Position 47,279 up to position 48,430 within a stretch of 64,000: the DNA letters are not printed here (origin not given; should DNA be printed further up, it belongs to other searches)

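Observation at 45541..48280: Thoeris-like nucleotide-signalling locus without a recognisable effector: ThsB-like TIR (low GC) + tandem-TIR protein + standalone SLOG/LOG-fold protein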

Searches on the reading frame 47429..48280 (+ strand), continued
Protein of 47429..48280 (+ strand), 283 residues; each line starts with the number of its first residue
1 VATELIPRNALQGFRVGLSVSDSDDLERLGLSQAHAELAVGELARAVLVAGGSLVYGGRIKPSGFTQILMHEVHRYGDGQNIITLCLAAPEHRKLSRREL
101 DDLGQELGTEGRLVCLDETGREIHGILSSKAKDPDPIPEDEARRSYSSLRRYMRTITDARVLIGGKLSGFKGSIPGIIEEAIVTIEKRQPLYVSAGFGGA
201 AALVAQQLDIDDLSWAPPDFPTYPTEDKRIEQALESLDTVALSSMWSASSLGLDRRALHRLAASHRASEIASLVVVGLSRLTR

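Call 86: search_dna_similar(query=window:47429-48280:+, collection=plasmids, mode=protein, max_evalue=0.001, max_rows=15)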
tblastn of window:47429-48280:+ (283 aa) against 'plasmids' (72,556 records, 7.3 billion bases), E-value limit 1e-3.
Records with a match: 11; places in all: 11; records where one place covers at least 80% of the query: 2.
Best place of each record, by identity: <60% 11.
By first word of the organism name: Rhizobium 2; Rhodococcus 1; Klebsiella 1; Priestia 1; Gloeothece 1; Pseudomonas 1; Aureispira 1; Mesorhizobium 1; Roseicitreum 1; Methylorubrum 1.
By predicted mobility (MOB-suite, as given by PLSDB): non-mobilizable 5; conjugative 4; mobilizable 2.
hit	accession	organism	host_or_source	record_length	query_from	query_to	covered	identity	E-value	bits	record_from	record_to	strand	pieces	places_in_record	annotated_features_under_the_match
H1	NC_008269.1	Rhodococcus jostii RHA1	-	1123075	5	279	97%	42.9%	1e-44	168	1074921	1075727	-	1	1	record has no annotation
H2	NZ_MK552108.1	Klebsiella pneumoniae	Homo sapiens,blood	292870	8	210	72%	36.2%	5e-27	117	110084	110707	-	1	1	hypothetical protein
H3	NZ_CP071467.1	Priestia megaterium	whole organism,Hypersaline environment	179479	11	283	96%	25.0%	4e-6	56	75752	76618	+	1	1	TIR domain-containing protein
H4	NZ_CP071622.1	Rhizobium bangladeshense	lentil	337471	9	210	71%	33.7%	3e-21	100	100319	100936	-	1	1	hypothetical protein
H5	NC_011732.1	Gloeothece citriformis PCC 7424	-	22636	16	208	68%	34.2%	4e-21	100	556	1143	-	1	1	TIR domain-containing protein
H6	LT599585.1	Pseudomonas veronii 1YdBTEX2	-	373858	25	212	66%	32.5%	5e-18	91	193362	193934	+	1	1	hypothetical protein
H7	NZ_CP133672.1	Aureispira sp. CCB-E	Monoculture,Seagrass (Zostera sp.) ...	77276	1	206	73%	28.3%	7e-10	67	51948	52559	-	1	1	TIR domain-containing protein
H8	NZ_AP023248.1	Mesorhizobium sp. 131-2-1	Lotus japonicus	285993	11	208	70%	28.8%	5e-6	55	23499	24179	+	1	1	hypothetical protein | toll/interleukin-1 receptor domain-containing protein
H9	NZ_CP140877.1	Rhizobium beringeri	Trifolium pratense,whole organism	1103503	11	200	67%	27.6%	6e-10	67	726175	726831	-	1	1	record has no annotation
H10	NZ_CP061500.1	Roseicitreum antarcticum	Intertidal sediment,Sandy intertidal ...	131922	156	240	30%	37.0%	5e-6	55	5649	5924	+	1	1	hypothetical protein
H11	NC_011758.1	Methylorubrum extorquens CM4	-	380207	157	209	19%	41.5%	2e-4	50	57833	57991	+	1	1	hypothetical protein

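Call 87: search_dna_similar(query=window:47429-48280:+, collection=phages, mode=protein, max_evalue=0.001, max_rows=15)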
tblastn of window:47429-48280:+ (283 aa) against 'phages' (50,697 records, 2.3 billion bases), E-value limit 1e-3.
No match.

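Call 88: get_annotated_region(hit=H2, flank=7000)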
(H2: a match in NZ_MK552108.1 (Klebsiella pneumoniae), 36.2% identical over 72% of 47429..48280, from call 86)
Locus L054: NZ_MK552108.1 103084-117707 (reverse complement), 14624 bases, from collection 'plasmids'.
description: Klebsiella pneumoniae strain ST327 plasmid pKpnB199, complete sequence
organism: Klebsiella pneumoniae (NCBI taxid 573)
taxonomy: Bacteria; Pseudomonadota; Gammaproteobacteria; Enterobacterales; Enterobacteriaceae; Klebsiella; Klebsiella pneumoniae
host: -; source: Homo sapiens,blood; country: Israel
typing (MOB-suite, as given by PLSDB): conjugative; replicon IncFIB,IncHI1B; relaxase MOBH; mating-pair formation MPF_F
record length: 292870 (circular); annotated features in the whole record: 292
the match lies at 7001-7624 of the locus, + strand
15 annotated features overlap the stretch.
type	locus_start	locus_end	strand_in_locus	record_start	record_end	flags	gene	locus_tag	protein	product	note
CDS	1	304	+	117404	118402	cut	-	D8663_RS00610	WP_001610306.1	hypothetical protein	-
CDS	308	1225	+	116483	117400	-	-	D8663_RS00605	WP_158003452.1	S-4TM family putative pore-forming effector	-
CDS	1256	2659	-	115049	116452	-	-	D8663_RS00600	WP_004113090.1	ISNCY family transposase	-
CDS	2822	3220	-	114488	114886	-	-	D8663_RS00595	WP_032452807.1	helix-turn-helix domain-containing protein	-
CDS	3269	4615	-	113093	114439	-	-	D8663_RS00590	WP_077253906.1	ISNCY family transposase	-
CDS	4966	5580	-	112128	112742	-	-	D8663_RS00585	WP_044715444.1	TIR domain-containing protein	-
CDS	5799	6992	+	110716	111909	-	-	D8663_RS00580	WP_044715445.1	toll/interleukin-1 receptor domain-containing protein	GO:0007165 - signal transduction [Evidence IEA]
CDS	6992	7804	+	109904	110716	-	-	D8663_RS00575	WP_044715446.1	hypothetical protein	-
CDS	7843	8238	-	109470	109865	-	-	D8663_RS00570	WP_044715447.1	helix-turn-helix domain-containing protein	-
CDS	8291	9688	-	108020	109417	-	-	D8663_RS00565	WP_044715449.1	ISNCY family transposase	-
CDS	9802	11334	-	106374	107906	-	-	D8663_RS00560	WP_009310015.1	IS3-like element ISKpn38 family transposase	GO:0006313 - DNA transposition [Evidence IEA]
CDS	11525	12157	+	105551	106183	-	-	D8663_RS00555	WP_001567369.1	hypothetical protein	-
CDS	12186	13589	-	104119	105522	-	-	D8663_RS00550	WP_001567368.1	ISNCY-like element ISKpn21 family transposase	GO:0006313 - DNA transposition [Evidence IEA]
CDS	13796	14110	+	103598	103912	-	-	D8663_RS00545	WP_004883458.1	hypothetical protein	-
CDS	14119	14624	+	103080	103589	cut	-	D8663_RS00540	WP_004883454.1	hypothetical protein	-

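Call 89: get_annotated_region(hit=H5, flank=6000)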
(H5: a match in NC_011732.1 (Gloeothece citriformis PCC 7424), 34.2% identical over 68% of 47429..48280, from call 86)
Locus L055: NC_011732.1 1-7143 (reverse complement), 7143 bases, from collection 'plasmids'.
description: Gloeothece citriformis PCC 7424 plasmid pP742404, complete sequence
organism: Gloeothece citriformis PCC 7424 (NCBI taxid 65393)
taxonomy: Bacteria; Cyanobacteriota; Cyanophyceae; Chroococcales; Aphanothecaceae; Gloeothece; Gloeothece citriformis; Gloeothece citriformis PCC 7424
host: -; source: -; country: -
typing (MOB-suite, as given by PLSDB): non-mobilizable
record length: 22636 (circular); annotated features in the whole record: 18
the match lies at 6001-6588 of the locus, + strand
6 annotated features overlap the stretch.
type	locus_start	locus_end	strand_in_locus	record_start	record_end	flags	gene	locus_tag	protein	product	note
CDS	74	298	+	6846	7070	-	-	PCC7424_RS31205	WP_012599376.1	hypothetical protein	-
CDS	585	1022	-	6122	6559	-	-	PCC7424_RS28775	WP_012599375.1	hypothetical protein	-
CDS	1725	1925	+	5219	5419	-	-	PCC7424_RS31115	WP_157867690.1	hypothetical protein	-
CDS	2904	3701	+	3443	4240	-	-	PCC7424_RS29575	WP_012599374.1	toll/interleukin-1 receptor domain-containing protein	GO:0007165 - signal transduction [Evidence IEA]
CDS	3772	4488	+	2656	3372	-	-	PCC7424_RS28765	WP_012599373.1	chitin deacetylase family protein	-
CDS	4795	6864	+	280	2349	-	-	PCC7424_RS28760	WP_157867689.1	TIR domain-containing protein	GO:0007165 - signal transduction [Evidence IEA]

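Call 90: search_protein_families(library=padloc, proteins=[L054:4966-5580:-, L054:5799-6992:+, L054:6992-7804:+, L054:308-1225:+], max_evalue=0.01)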
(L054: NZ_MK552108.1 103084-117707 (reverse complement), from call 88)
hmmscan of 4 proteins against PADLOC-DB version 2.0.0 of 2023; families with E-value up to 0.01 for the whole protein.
L054:4966-5580:- (204 aa): 7 families
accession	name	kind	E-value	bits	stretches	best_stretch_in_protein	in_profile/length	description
PDLC04688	PDC-M50B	-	5.7e-10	37.6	1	3-104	2-100/162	-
PDLC00428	ThsB1|ThsB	-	9.4e-10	37.2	1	4-195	3-215/219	TIR-like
PDLC00418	ThsB1|ThsB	-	1.9e-09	35.6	1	3-87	4-88/155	TIR-like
PDLC00433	ThsB1|ThsB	-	2.9e-08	31.9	1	3-90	2-87/164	TIR-like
PDLC00431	ThsB1|ThsB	-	4.6e-08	31.6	1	5-107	4-102/162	TIR-like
PDLC00438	ThsB1|ThsB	-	1.4e-07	29.7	1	4-191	3-197/206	TIR-like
PDLC00423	ThsB1|ThsB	-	0.0055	14.4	1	3-106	35-133/190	TIR-like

L054:5799-6992:+ (397 aa): 2 families
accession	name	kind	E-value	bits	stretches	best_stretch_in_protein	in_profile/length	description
PDLC00434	ThsB1|ThsB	-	2.2e-06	25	1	181-270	133-221/396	TIR-like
PDLC02012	SAVED5--SAVED_TIR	-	4e-06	24.2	1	186-261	14-87/404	-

L054:6992-7804:+ (270 aa): 0 families

L054:308-1225:+ (305 aa): 9 families
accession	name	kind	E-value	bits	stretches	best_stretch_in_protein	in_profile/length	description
PDLC00717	Effector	-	2.7e-153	507.6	1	1-304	1-305/306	4TM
PDLC00716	Effector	-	1.1e-64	217.1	1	1-298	1-291/302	4TM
PDLC00715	Effector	-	1.6e-63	212.8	1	1-292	1-298/315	4TM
PDLC00721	Effector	-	6.3e-56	187.6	1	1-291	2-284/305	4TM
PDLC00723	Effector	-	1.1e-41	141.3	1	3-290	7-288/302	4TM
PDLC00718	Effector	-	1.2e-37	127.9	1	1-289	1-280/291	4TM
PDLC00725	Effector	-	5.4e-36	122.4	1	4-292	6-281/293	4TM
PDLC00722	Effector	-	2.3e-28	97.1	1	2-290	13-290/310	4TM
PDLC00720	Effector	-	5.6e-26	89.4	1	4-295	18-306/322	4TM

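Call 91: search_protein_families(library=pfam, proteins=[L054:4966-5580:-, L054:5799-6992:+, L054:6992-7804:+, L055:4795-6864:+, L055:2904-3701:+], max_evalue=0.01)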
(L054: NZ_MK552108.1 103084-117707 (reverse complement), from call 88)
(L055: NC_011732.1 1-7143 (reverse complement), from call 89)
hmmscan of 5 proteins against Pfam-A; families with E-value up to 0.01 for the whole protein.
L054:4966-5580:- (204 aa): 1 family
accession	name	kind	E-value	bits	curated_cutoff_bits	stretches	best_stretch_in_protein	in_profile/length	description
PF08937.16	ThsB_TIR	-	5e-19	69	21.2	1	7-107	1-98/100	Thoeris protein ThsB, TIR-like domain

L054:5799-6992:+ (397 aa): 1 family
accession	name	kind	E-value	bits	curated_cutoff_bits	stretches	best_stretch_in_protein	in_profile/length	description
PF13676.11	TIR_2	-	2.5e-10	41.3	28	1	188-275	1-92/122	TIR domain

L054:6992-7804:+ (270 aa): 1 family
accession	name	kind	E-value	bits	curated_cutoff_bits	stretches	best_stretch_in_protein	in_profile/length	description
PF18163.6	LD_cluster2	-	1.9e-73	247.7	25.3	1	7-228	2-221/264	SLOG cluster2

L055:4795-6864:+ (689 aa): 3 families
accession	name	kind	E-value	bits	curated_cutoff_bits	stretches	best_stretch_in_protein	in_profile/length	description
PF18163.6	LD_cluster2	-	1.5e-111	372.6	25.3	1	398-667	2-264/264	SLOG cluster2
PF13676.11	TIR_2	-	1.3e-10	42.2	28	1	182-258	2-77/122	TIR domain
PF18185.7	STALD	-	0.0029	17.5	24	1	532-612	100-182/211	Sir2- and TIR-associating SLOG family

L055:2904-3701:+ (265 aa): 2 families
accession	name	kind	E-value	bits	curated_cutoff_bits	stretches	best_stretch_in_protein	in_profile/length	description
PF13676.11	TIR_2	-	6.6e-18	65.8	28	1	9-134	1-122/122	TIR domain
PF01582.25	TIR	-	1.6e-06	28.5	21.3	1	7-106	2-103/179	TIR domain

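Call 93: search_dna_similar(query=L054:5799-6992:+, collection=plasmids, mode=protein, max_evalue=1e-10, max_rows=30)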
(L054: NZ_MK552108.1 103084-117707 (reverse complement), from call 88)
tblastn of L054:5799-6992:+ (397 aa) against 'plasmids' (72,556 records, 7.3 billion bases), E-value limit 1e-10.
Records with a match: 10; places in all: 11; records where one place covers at least 80% of the query: 8.
Best place of each record, by identity: >=99% 1; <60% 9.
By first word of the organism name: Rhizobium 2; Klebsiella 1; Pseudomonas 1; Priestia 1; Gloeothece 1; Aureispira 1; Mesorhizobium 1; Rhodococcus 1; Roseicitreum 1.
By predicted mobility (MOB-suite, as given by PLSDB): non-mobilizable 5; conjugative 3; mobilizable 2.
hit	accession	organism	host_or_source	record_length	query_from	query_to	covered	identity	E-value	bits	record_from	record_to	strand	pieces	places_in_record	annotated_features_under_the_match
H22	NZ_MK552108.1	Klebsiella pneumoniae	Homo sapiens,blood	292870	1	397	100%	100.0%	0e+0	821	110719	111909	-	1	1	toll/interleukin-1 receptor domain-containing protein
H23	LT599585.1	Pseudomonas veronii 1YdBTEX2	-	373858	6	395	98%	53.4%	4e-134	430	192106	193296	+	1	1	hypothetical protein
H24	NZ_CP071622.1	Rhizobium bangladeshense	lentil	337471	7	316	77%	53.9%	2e-89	356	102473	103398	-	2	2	toll/interleukin-1 receptor domain-containing protein | hypothetical protein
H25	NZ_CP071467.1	Priestia megaterium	whole organism,Hypersaline environment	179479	11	385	94%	32.0%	2e-50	189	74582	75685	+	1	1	TIR domain-containing protein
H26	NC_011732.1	Gloeothece citriformis PCC 7424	-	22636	9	384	95%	31.3%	2e-43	169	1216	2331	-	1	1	TIR domain-containing protein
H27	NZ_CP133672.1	Aureispira sp. CCB-E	Monoculture,Seagrass (Zostera sp.) ...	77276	11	393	96%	29.4%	2e-33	139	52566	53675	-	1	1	TIR domain-containing protein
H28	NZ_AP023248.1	Mesorhizobium sp. 131-2-1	Lotus japonicus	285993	10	385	95%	27.8%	1e-21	104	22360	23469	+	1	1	toll/interleukin-1 receptor domain-containing protein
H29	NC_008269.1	Rhodococcus jostii RHA1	-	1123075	2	379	95%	27.0%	9e-26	117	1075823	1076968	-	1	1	record has no annotation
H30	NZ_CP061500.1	Roseicitreum antarcticum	Intertidal sediment,Sandy intertidal ...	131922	10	376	92%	27.0%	2e-22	106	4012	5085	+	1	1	toll/interleukin-1 receptor domain-containing protein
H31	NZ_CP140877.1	Rhizobium beringeri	Trifolium pratense,whole organism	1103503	188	378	48%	29.4%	7e-16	87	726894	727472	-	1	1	record has no annotation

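Call 95: search_protein_families(library=pfam, proteins=[L056:6079-6807:+, L056:6807-7418:+, L056:7460-7972:+, L056:7974-9167:+, L056:9164-9982:+, L056:10227-11957:-, L056:12355-13017:-, L056:13011-13502:-, L056:13524-14555:-, L056:14545-15102:-], max_evalue=0.001)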
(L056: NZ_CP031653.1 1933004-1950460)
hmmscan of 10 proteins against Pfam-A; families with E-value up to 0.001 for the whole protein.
L056:6079-6807:+ (242 aa): 0 families

L056:6807-7418:+ (203 aa): 1 family
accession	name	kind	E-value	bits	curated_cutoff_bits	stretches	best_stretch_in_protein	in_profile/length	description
PF08937.16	ThsB_TIR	-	9.6e-15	55.3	21.2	1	5-96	1-93/100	Thoeris protein ThsB, TIR-like domain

L056:7460-7972:+ (170 aa): 1 family
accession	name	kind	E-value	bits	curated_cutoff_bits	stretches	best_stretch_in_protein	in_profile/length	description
PF08937.16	ThsB_TIR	-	2.1e-22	79.8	21.2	1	12-105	1-97/100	Thoeris protein ThsB, TIR-like domain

L056:7974-9167:+ (397 aa): 1 family
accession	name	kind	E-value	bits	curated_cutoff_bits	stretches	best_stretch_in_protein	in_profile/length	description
PF13676.11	TIR_2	-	4.5e-10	40.5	28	1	188-275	1-92/122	TIR domain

L056:9164-9982:+ (272 aa): 1 family
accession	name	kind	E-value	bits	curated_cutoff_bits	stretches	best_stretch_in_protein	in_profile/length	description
PF18163.6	LD_cluster2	-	1.2e-76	258.2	25.3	1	7-221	2-213/264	SLOG cluster2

L056:10227-11957:- (576 aa): 4 families
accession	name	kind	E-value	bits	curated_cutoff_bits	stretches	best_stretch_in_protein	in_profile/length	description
PF13175.12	AAA_15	-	1.5e-58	199.7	32.1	1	1-352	19-374/374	AAA ATPase domain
PF13304.12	AAA_21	-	3.5e-17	63.9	27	2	227-353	220-304/304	AAA domain, putative AbiEii toxin, Type IV TA system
PF13476.12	AAA_23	-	1.6e-05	26.1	27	1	5-223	20-176/201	AAA domain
PF11398.14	DUF2813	-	0.00042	20.2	21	0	2-40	20-60/372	Protein of unknown function (DUF2813)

L056:12355-13017:- (220 aa): 1 family
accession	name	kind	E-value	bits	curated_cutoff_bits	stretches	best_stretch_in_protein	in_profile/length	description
PF18753.6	Nmad2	-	3.1e-64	216.6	26.1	1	8-179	3-176/200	Nucleotide modification associated domain 2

L056:13011-13502:- (163 aa): 2 families
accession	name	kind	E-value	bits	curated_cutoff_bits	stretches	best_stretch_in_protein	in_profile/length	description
PF08937.16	ThsB_TIR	-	3.8e-20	72.6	21.2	1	10-110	1-98/100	Thoeris protein ThsB, TIR-like domain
PF13676.11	TIR_2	-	0.00015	22.6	28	1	9-108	1-92/122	TIR domain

L056:13524-14555:- (343 aa): 1 family
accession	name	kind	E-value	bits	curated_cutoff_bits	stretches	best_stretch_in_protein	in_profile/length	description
PF18723.6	HMUDK_hel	-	4.2e-53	181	25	1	28-324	3-278/281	5-hmdU DNA kinase, helical domain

L056:14545-15102:- (185 aa): 4 families
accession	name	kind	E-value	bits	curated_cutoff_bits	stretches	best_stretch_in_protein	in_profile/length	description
PF21448.3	DNMK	-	2.8e-10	40.6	27.1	1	86-155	146-209/232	Deoxynucleotide monophosphate kinase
PF13238.12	AAA_18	-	0.00011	23.1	29.4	0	3-140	1-101/128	AAA domain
PF19246.4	DUF5894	-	0.00059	19.8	25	0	100-132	3-39/57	Family of unknown function (DUF5894)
PF13207.12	AAA_17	-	0.00077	20.2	27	0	6-40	1-35/136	AAA domain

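Call 96: search_protein_representatives(alignment_id=A1)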
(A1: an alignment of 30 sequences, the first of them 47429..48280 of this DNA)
Query: 30 sequences, 284 profile positions. Proteins with E-value up to 0.001 (for the whole library): 2222; up to 1e-10: 1395; up to 1e-30: 209. The best 150 are listed.
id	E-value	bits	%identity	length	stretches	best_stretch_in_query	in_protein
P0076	7.0e-123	425.8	-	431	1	5-282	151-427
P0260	4.7e-116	403.4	-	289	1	1-283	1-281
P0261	1.1e-105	369.4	-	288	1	4-283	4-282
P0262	1.5e-95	336.2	-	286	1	2-282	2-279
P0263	3.3e-95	335.0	-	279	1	1-282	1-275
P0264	3.0e-89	315.5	-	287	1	4-282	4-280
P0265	1.2e-86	306.9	-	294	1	3-283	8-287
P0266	3.7e-86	305.3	-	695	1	4-283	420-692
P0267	3.1e-83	295.7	-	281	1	1-204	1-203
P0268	2.2e-82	292.9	-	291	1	5-283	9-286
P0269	5.6e-82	291.6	-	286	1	9-283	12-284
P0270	2.3e-81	289.5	-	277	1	1-281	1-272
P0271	3.5e-81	289.0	-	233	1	71-282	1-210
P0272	1.8e-80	286.6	-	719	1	4-283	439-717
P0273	3.3e-77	275.9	-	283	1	1-281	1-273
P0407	5.8e-35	137.3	-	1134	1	10-213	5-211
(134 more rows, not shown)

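Call 98: search_solved_structures(query=P0407, max_evalue=0.01)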
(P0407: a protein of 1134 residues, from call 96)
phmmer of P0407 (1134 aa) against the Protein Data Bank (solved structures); distinct sequences matched with E-value up to 0.01: 0.
